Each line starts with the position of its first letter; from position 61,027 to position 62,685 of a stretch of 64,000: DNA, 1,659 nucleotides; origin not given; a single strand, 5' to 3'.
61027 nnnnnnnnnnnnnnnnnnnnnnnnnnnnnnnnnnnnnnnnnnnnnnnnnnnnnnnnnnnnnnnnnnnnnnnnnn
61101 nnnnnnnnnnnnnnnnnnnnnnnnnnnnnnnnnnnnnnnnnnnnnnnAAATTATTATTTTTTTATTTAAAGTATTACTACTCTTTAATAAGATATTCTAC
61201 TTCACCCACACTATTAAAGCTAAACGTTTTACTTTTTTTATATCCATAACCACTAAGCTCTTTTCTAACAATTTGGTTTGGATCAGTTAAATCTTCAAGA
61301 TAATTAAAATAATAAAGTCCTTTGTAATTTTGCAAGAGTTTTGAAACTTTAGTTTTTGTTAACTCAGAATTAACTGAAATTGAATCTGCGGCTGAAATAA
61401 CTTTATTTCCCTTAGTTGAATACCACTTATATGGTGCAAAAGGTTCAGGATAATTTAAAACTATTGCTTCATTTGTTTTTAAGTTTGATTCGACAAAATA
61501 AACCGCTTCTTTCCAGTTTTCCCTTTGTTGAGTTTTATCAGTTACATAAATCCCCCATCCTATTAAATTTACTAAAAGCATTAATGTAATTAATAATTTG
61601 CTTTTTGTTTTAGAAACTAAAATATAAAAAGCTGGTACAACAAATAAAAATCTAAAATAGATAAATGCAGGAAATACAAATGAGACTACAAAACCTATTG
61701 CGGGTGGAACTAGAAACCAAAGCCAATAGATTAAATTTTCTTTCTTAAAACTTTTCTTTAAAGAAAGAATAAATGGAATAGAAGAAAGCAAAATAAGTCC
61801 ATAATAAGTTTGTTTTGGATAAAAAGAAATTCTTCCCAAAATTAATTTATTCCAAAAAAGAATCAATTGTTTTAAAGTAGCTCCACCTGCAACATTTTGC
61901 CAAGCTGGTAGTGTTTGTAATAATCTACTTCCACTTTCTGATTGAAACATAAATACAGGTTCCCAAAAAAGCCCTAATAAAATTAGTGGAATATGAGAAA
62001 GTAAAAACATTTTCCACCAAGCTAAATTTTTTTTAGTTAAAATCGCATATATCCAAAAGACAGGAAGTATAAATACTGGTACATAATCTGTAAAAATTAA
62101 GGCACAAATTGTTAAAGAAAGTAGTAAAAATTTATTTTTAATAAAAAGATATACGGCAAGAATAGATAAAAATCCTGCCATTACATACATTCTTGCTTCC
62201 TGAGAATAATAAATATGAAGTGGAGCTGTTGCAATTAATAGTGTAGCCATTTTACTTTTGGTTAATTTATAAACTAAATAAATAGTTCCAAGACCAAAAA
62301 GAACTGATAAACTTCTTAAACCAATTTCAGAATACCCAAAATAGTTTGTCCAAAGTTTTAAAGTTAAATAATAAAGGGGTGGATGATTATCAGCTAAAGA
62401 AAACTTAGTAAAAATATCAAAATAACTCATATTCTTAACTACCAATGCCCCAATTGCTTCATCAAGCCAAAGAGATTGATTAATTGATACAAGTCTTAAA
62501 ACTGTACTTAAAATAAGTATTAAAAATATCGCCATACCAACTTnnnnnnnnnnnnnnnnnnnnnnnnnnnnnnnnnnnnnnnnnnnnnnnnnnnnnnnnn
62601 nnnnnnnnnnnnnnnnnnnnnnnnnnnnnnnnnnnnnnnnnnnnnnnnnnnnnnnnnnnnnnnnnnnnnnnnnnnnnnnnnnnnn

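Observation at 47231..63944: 17-kb Wzx/Wzy-type glycan biosynthesis island with three GT-C (ArnT/PMT-like) enzymes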

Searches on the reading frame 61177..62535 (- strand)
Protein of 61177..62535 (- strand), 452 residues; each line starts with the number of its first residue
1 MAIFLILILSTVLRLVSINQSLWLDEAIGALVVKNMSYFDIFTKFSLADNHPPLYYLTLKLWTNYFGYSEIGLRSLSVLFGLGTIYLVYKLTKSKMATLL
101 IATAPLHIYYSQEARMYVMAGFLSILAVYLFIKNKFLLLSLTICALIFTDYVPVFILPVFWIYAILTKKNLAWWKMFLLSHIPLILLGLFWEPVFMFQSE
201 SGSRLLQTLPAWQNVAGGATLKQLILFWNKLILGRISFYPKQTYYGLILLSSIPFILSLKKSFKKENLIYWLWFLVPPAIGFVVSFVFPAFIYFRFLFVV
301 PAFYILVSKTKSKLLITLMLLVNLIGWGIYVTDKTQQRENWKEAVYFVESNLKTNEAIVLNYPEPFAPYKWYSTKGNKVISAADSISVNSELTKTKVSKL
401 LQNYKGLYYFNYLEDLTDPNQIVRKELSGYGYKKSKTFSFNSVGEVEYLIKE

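Call 4: search_protein_families(library=pfam, proteins=[window:61177-62535:-], max_evalue=0.01)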
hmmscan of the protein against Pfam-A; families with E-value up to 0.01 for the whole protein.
window:61177-62535:- (452 aa): 0 families

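Call 7: search_protein_families(library=pfam, proteins=[window:61177-62535:-], max_evalue=10)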
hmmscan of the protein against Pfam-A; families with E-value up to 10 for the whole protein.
window:61177-62535:- (452 aa): 1 family
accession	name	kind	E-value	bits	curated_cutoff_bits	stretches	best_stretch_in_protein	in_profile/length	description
PF13231.12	PMT_2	-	0.062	13.9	26.1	1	50-187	1-154/160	Dolichyl-phosphate-mannose-protein mannosyltransferase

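Call 8: search_protein_families(library=ncbifam, proteins=[window:61177-62535:-], max_evalue=1)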
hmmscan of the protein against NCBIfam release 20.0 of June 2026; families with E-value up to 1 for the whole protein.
window:61177-62535:- (452 aa): 0 families

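Call 10: search_solved_structures(query=window:61177-62535:-, max_evalue=10)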
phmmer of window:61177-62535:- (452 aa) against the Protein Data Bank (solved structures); distinct sequences matched with E-value up to 10: 0.

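Call 12: find_homologous_proteins(query=window:61177-62535:-)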
Query window:61177-62535:- (452 aa): 2560 proteins with E <= 0.001 among 8000 candidates; the best 120 are listed.
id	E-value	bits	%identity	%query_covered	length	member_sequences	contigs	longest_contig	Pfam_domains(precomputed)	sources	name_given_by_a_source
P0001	3.4e-291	984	100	100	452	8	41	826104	-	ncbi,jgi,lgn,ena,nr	ncbi:hypothetical protein A2422_02265 [Candidatus Woesebacteria bacterium RIFOXYC1_FULL_31_51]|nr:MA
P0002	2.8e-254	862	86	100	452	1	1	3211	-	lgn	-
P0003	6.2e-237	805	79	100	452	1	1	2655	-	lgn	-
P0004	6.5e-226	769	76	97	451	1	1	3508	-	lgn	-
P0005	9.4e-191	653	64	99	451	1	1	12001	PF13231.13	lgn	-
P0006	5.9e-184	630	64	99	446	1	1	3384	PF13231.13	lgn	-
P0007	1.7e-178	612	62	99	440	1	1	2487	PF13231.13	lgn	-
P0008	1.8e-176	606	62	98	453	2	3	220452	-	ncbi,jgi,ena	-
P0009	4.0e-171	588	60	100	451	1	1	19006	-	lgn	-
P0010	6.8e-167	574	58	99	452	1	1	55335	PF13231.13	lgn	-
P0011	2.5e-166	572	59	96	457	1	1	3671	-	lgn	-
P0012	8.6e-150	518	53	96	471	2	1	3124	PF13231.13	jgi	-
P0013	5.2e-149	515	52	96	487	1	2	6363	PF13231.13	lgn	-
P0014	1.6e-147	510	54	98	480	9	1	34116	PF13231.13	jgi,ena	-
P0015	8.3e-147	508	53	97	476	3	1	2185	PF13231.13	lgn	-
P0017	2.1e-143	497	51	98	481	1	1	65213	PF13231.13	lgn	-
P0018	3.1e-143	496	53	97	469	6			PF13231.13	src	-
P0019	7.3e-143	495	52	96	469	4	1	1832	PF13231.13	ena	-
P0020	9.4e-143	495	52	98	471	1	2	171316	PF13231.13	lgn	-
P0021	1.8e-142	494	53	99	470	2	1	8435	PF13231.13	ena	-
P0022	2.5e-142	493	52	99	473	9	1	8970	PF13231.13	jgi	jgi:hypothetical protein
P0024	4.9e-141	489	52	100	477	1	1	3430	PF13231.13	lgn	-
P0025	6.0e-141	489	51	95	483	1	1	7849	PF13231.13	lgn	-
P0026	6.7e-141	489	51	98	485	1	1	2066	PF02366.25,PF13231.13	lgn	-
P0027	1.3e-140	488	51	100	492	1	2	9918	PF13231.13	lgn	-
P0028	1.8e-140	487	52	99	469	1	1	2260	PF13231.13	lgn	-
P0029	2.7e-140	487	52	99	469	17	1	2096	PF13231.13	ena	-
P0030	3.8e-140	486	50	97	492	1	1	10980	PF02366.25,PF13231.13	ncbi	ncbi:MAG: glycosyltransferase family 39 protein [Patescibacteria group bacterium]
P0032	8.8e-140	485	49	100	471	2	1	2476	PF13231.13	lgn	-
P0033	9.8e-140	485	51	97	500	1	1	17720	PF13231.13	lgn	-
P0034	1.1e-139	485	52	99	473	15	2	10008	PF13231.13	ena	-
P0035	1.6e-139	484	51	98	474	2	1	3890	PF13231.13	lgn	-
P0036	2.4e-139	483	51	99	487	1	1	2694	PF13231.13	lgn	-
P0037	2.6e-139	483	49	99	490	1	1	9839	PF02366.25,PF13231.13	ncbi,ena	-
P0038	3.4e-139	483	51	100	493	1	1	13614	PF13231.13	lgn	-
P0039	4.4e-139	483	51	99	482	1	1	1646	PF13231.13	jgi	-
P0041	9.0e-139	482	54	95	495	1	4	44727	PF13231.13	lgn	-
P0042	9.2e-139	482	48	100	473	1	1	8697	PF13231.13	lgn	-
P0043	1.1e-138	481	52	100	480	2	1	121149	PF13231.13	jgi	jgi:4-amino-4-deoxy-L-arabinose transferase-like glycosyltransferase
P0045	1.4e-138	481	52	97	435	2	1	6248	PF13231.13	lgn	-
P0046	2.5e-138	480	49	100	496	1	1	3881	PF13231.13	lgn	-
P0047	2.7e-138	480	50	96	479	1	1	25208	PF13231.13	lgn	-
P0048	2.9e-138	480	51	98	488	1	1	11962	PF13231.13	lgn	-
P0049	2.9e-138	480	52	96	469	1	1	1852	PF13231.13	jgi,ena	-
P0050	3.2e-138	480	50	99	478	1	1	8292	PF13231.13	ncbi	-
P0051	7.6e-138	479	52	99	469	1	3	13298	PF13231.13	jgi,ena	-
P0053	1.2e-137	478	50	98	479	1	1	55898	PF13231.13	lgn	-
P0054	1.2e-137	478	52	96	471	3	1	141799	PF13231.13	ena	-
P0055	1.4e-137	478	52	99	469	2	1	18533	PF13231.13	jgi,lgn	-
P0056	1.6e-137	477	50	99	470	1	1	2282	PF13231.13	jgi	jgi:hypothetical protein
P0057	2.6e-137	477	52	96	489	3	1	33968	PF13231.13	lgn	-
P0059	4.2e-137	476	51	98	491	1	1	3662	PF02366.25,PF13231.13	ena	-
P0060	4.3e-137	476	49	99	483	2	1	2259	PF13231.13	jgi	jgi:uncharacterized membrane protein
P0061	4.9e-137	476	50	98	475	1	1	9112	PF13231.13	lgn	-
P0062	5.2e-137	476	50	99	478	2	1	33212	PF02366.25,PF13231.13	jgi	-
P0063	5.5e-137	476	50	96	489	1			PF13231.13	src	-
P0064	5.7e-137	476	50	98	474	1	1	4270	PF13231.13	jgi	jgi:4-amino-4-deoxy-L-arabinose transferase-like glycosyltransferase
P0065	1.1e-136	475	50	99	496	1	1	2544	PF02366.25,PF13231.13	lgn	-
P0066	1.6e-136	474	50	98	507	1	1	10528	PF13231.13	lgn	-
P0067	2.5e-136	474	50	100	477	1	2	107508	PF13231.13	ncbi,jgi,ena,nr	ncbi:MAG TPA: glycosyltransferase family 39 protein [Patescibacteria group bacterium]|nr:glycosyltra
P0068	2.6e-136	473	52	98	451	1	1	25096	PF13231.13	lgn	-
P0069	2.7e-136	473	49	100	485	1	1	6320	PF13231.13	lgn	-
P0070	2.9e-136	473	50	99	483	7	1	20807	PF13231.13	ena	-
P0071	3.0e-136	473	49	100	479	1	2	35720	PF02366.25,PF13231.13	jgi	-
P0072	3.3e-136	473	51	99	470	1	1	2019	PF13231.13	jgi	jgi:hypothetical protein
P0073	3.8e-136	473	50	99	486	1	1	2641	PF13231.13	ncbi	-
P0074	4.6e-136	473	51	96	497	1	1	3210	PF13231.13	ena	-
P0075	8.1e-136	472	49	100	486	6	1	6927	PF13231.13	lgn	-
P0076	9.4e-136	472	51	96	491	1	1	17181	PF13231.13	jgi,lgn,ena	-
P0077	1.2e-135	471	51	99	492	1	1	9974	PF13231.13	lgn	-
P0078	1.4e-135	471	49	98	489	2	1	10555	PF13231.13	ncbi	-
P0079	2.5e-135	470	51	98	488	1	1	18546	PF13231.13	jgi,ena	-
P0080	4.0e-135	470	49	96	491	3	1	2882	PF13231.13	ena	-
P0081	4.4e-135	469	50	99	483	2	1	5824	PF13231.13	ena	-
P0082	5.0e-135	469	50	99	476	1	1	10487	PF13231.13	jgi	jgi:uncharacterized membrane protein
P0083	6.5e-135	469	49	99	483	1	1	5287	PF13231.13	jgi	jgi:4-amino-4-deoxy-L-arabinose transferase-like glycosyltransferase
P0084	1.5e-134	468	51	96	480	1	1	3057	PF13231.13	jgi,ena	-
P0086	1.9e-134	467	49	96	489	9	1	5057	PF13231.13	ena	-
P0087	2.5e-134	467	50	99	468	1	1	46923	PF02366.25,PF13231.13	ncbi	-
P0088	3.2e-134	467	48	97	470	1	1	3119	PF13231.13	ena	-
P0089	3.9e-134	466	48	97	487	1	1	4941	PF13231.13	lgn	-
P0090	6.2e-134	466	49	99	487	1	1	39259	PF02366.25,PF13231.13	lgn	-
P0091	7.4e-134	465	49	98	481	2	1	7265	PF13231.13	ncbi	-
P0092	2.1e-133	464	50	99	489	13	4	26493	PF02366.25,PF13231.13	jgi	-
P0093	2.2e-133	464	50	97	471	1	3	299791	PF13231.13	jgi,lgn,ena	-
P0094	2.2e-133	464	46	96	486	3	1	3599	PF13231.13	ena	-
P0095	2.5e-133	464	48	100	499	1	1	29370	PF13231.13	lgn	-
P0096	2.5e-133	464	50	99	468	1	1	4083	PF02366.25,PF13231.13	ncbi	-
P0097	3.1e-133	463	50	95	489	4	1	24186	PF13231.13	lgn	-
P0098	3.9e-133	463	48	100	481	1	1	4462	PF02366.25,PF13231.13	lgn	-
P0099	5.3e-133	463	50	99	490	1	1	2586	PF02366.25,PF13231.13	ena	-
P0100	7.6e-133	462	51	100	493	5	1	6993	PF02366.25,PF13231.13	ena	-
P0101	8.1e-133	462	50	99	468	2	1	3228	PF13231.13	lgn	-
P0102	9.2e-133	462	49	96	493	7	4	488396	PF13231.13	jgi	-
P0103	1.3e-132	461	50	98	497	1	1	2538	PF13231.13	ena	-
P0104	1.4e-132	461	49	99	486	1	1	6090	PF13231.13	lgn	-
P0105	2.2e-132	461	51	99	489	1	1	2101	PF13231.13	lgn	-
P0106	2.9e-132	460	49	96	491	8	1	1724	PF13231.13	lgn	-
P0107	6.7e-132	459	49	97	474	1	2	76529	PF13231.13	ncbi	-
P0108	8.1e-132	459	49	99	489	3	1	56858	PF13231.13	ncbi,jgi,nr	ncbi:glycosyltransferase family 39 protein [Patescibacteria group bacterium]|nr:glycosyltransferase 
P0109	1.2e-131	458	47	99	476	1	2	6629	PF13231.13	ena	-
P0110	1.3e-131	458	48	95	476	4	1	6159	PF13231.13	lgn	-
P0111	1.9e-131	457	49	99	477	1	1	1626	PF13231.13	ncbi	-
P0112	2.2e-131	457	50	99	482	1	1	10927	PF13231.13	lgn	-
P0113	3.7e-131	456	49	99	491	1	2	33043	PF13231.13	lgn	-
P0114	3.9e-131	456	49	100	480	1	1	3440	PF13231.13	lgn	-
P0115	8.4e-131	455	47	97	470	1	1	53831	PF13231.13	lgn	-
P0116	1.0e-130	455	46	99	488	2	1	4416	PF13231.13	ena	-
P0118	1.5e-130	454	48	100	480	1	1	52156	PF13231.13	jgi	jgi:uncharacterized membrane protein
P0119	1.6e-130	454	49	100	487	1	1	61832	PF13231.13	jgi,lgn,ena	-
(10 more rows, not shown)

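Call 23: find_encoding_contigs(protein=P0001, flank=10000, max_places=6)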
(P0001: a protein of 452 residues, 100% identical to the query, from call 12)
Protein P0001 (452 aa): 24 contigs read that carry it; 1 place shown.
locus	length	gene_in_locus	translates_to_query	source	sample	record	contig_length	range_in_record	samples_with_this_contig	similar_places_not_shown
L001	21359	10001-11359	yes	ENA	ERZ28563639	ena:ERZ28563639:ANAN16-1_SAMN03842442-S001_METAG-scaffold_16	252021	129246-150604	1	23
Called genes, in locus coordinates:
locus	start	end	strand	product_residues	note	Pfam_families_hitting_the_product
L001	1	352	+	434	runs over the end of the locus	PF01943:Polysacc_synt, PF13440:Polysacc_synt_3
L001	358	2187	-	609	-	PF13522:GATase_6, PF13537:GATase_7, PF12481:DUF3700 (faint), PF00733:Asn_synthase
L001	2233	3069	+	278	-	PF00535:Glycos_transf_2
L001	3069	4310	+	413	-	-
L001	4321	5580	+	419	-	PF13231:PMT_2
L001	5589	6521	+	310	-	PF00534:Glycos_transf_1, PF13692:Glyco_trans_1_4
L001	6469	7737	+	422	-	PF13231:PMT_2 (weak)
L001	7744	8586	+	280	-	PF00535:Glycos_transf_2, PF10111:Glyco_tranf_2_2, PF13641:Glyco_tranf_2_3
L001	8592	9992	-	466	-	-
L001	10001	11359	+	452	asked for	-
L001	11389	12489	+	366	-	PF13439:Glyco_transf_4, PF00534:Glycos_transf_1, PF13692:Glyco_trans_1_4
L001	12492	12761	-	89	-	-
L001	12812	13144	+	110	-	PF18924:DUF5674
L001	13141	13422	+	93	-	-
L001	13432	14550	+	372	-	PF00534:Glycos_transf_1, PF13692:Glyco_trans_1_4, PF20706:GT4-conflict (weak)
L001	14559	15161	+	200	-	PF25087:GMPPB_C (faint), PF00132:Hexapep, PF14602:Hexapep_2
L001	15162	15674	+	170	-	-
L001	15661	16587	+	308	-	PF00535:Glycos_transf_2, PF13641:Glyco_tranf_2_3, PF13632:Glyco_trans_2_3 (faint)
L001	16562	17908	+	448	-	PF04932:Wzy_C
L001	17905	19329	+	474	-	PF13231:PMT_2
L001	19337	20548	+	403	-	PF13439:Glyco_transf_4, PF00534:Glycos_transf_1, PF13692:Glyco_trans_1_4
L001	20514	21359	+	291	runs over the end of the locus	PF00535:Glycos_transf_2, PF13641:Glyco_tranf_2_3, PF13632:Glyco_trans_2_3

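Call 27: search_protein_families(library=pfam, proteins=[L001:7744-8586:+, L001:6469-7737:+, L001:5589-6521:+, L001:4321-5580:+, L001:3069-4310:+, L001:2233-3069:+], max_evalue=1)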
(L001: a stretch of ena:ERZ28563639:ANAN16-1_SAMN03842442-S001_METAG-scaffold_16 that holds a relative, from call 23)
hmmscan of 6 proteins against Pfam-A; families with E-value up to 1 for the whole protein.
L001:7744-8586:+ (280 aa): 4 families
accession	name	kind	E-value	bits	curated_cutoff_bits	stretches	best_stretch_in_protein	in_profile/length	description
PF00535.33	Glycos_transf_2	-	5.5e-30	104.9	23.3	1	4-145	1-146/168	Glycosyl transferase family 2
PF10111.15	Glyco_tranf_2_2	-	3.3e-11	43.6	27.3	1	4-102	1-103/276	Glycosyltransferase like family 2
PF13641.12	Glyco_tranf_2_3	-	8.7e-10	39.4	27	1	3-132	3-135/230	Glycosyltransferase like family 2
PF13506.12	Glyco_transf_21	-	0.23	11.4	21.7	1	78-128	27-76/174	Glycosyl transferase family 21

L001:6469-7737:+ (422 aa): 1 family
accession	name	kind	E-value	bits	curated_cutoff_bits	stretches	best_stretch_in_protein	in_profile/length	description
PF13231.12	PMT_2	-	9.2e-07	29.6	26.1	1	89-223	16-149/160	Dolichyl-phosphate-mannose-protein mannosyltransferase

L001:5589-6521:+ (310 aa): 5 families
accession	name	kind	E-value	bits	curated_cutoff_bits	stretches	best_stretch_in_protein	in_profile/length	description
PF00534.26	Glycos_transf_1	-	7.1e-26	91.2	26.4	1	137-289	8-164/172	Glycosyl transferases group 1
PF13692.12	Glyco_trans_1_4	-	4.9e-20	72.7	27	1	145-279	2-140/142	Glycosyl transferases group 1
PF13439.12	Glyco_transf_4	-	6.6e-05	23.4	28.5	1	16-39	3-27/170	Glycosyltransferase Family 4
PF20706.3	GT4-conflict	-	0.0053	16.2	26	1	141-248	194-312/385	Family 4 Glycosyltransferase in conflict systems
PF21304.2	T3S_SPI-1_N0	-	0.076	13.7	27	0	237-283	14-58/69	SPI-1 type 3 secretion system secretin, N0 domain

L001:4321-5580:+ (419 aa): 1 family
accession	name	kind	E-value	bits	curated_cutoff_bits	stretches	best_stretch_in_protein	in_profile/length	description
PF13231.12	PMT_2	-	2.5e-09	38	26.1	1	31-177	2-154/160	Dolichyl-phosphate-mannose-protein mannosyltransferase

L001:3069-4310:+ (413 aa): 1 family
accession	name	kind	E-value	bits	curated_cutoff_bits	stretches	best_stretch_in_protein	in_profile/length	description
PF14897.12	EpsG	-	0.057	13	30.1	1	71-323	49-307/326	EpsG family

L001:2233-3069:+ (278 aa): 2 families
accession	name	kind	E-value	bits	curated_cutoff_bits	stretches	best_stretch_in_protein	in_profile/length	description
PF00535.33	Glycos_transf_2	-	2.6e-10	40.9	23.3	1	9-133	6-130/168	Glycosyl transferase family 2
PF13704.12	Glyco_tranf_2_4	-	2.1e-05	25.3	27.5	1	26-95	18-85/98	Glycosyl transferase family 2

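Call 41: search_solved_structures(query=A2, max_evalue=1)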
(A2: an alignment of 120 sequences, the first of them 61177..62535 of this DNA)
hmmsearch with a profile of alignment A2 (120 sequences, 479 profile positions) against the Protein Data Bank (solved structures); distinct sequences matched with E-value up to 1: 1.
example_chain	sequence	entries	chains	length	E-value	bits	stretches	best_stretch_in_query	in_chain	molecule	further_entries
3lo3_A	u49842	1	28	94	0.16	14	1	369-415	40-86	uncharacterized conserved protein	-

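Call 42: search_solved_structures(query=L001:7744-8586:+, max_evalue=0.01)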
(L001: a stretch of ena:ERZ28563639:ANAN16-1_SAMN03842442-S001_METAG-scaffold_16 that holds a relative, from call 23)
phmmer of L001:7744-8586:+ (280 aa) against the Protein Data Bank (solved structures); distinct sequences matched with E-value up to 0.01: 37.
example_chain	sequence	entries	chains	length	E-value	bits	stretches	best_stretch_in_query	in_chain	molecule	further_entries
2z87_A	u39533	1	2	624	1.6e-22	83.4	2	3-91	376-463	Chondroitin synthase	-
2z86_A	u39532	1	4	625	1.6e-22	83.4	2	3-91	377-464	Chondroitin synthase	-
5hea_A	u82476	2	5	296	5.9e-14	55.3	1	3-108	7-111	Putative glycosyltransferase (GalT1)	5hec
5tze_C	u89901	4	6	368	3.1e-13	53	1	1-100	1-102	Glycosyl transferase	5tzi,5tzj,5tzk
5tz8_A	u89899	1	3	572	6e-13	52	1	1-100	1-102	Glycosyl transferase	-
3bcv_A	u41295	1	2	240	9.1e-11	44.9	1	2-98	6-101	Putative glycosyltransferase protein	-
5mlz_A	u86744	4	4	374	1e-09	41.4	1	1-112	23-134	Dolichol monophosphate mannose synthase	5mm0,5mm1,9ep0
3l7j_A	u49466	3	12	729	4.9e-09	39.2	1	2-92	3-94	Teichoic acid biosynthesis protein F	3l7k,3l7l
3l7m_A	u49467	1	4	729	5e-09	39.2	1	2-92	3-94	Teichoic acid biosynthesis protein F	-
3l7i_A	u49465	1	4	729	5e-09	39.2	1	2-92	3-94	Teichoic acid biosynthesis protein F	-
6p61_A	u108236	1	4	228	1.1e-08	38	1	3-104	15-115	Glycosyltransferase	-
8bz8_A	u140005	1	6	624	4.1e-08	36.2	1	1-99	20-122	Glycosyltransferase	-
8bz4_A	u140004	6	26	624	4.1e-08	36.2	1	1-99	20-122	Glycosyltransferase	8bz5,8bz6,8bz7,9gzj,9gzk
6h1j_A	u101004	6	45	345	8.6e-08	35.1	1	2-97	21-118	Probable ss-1,3-N-acetylglucosaminyltransferase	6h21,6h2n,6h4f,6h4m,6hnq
9omm_A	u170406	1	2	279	5.5e-07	32.5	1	3-103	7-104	Glycosyltransferase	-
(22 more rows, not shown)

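Call 43: search_protein_families(library=ncbifam, proteins=[L001:7744-8586:+, L001:2233-3069:+, L001:6469-7737:+, L001:4321-5580:+, L001:3069-4310:+], max_evalue=0.01)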
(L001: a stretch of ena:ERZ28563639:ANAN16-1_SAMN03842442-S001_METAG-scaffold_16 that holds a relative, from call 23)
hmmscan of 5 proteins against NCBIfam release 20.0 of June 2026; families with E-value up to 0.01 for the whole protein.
L001:7744-8586:+ (280 aa): 29 families (the best 25 are shown)
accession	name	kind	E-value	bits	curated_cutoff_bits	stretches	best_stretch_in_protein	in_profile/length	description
NF041875.1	EPS_EpsD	equivalog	1e-23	84.3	370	1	3-215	1-224/325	exopolysaccharide biosynthesis glycosyltransferase EpsD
TIGR04283.1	glyco_like_mftF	equivalog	5.6e-22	78.4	182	1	3-186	1-171/221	TIGR04283 family arsenosugar biosynthesis glycosyltransferase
NF007482.0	PRK10073.1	equivalog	5.8e-21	74.8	423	1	2-101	7-105/334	glycosyltransferase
TIGR03937.1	PgaC_IcaA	equivalog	9.9e-17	61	422.3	1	2-125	46-169/407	poly-beta-1,6-N-acetyl-D-glucosamine synthase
NF047683.1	TeichurnBiosyTuaG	equivalog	6.2e-16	58.8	400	1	2-122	7-127/252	teichuronic acid biosynthesis protein TuaG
TIGR03965.1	mycofact_glyco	equivalog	6.6e-14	51.6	280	1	2-104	75-177/467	mycofactocin biosynthesis glycosyltransferase MftF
NF038299.1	EPS_HpsN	equivalog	1.9e-13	50.1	425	1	2-105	2-105/317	hormogonium polysaccharide biosynthesis glycosyltransferase HpsN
NF010496.0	PRK13915.1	equivalog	4.8e-12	45.6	262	1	2-110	32-146/307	glucosyl-3-phosphoglycerate synthase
NF038302.1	EPS_HpsE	equivalog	3.7e-11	42.5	300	1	2-101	2-106/307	hormogonium polysaccharide biosynthesis glycosyltransferase HpsE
NF050050.1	ProtGlycPglI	equivalog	3.1e-10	39.9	500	1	2-106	3-108/306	GalNAc(5)-diNAcBac-PP-undecaprenol beta-1,3-glucosyltransferase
NF047588.1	GlcsyltransPgfSStrep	equivalog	6.2e-10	38.8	500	1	1-100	1-104/308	glycosyltransferase PgfS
TIGR04182.1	glyco_TIGR04182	equivalog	1e-09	38.2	325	1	3-112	2-103/293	S-layer glycoprotein N-glycosyltransferase AglJ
NF041394.1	GtaseAglG_Halo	equivalog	1e-08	34.8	440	1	1-103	1-104/304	glucosyl-dolichyl phosphate glucuronosyltransferase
NF050819.1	PolSacchBiosHfsG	equivalog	1.4e-08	34.3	500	1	2-102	13-113/302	polysaccharide biosynthesis protein HfsG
NF053739.1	GlytfEpsEBac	equivalog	1.6e-08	33.9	450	1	2-52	2-52/265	glycosyltransferase EpsE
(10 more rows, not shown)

L001:2233-3069:+ (278 aa): 1 family
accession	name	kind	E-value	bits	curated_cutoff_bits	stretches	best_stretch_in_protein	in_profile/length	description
TIGR04195.1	S_glycosyl_SunS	equivalog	0.00017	20.6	350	1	8-102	64-151/421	SunS family peptide S-glycosyltransferase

L001:6469-7737:+ (422 aa): 0 families

L001:4321-5580:+ (419 aa): 1 family
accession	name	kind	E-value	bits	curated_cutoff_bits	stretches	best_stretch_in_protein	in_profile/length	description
NF046093.1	AZOBR_p60025_fam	subfamily_domain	7.6e-05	22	150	1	37-155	95-216/232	AZOBR_p60025 family cell surface glycopolymer formation protein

L001:3069-4310:+ (413 aa): 1 family
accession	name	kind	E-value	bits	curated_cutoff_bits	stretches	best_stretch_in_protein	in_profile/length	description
NF046093.1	AZOBR_p60025_fam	subfamily_domain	2e-05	23.9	150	1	74-200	99-224/232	AZOBR_p60025 family cell surface glycopolymer formation protein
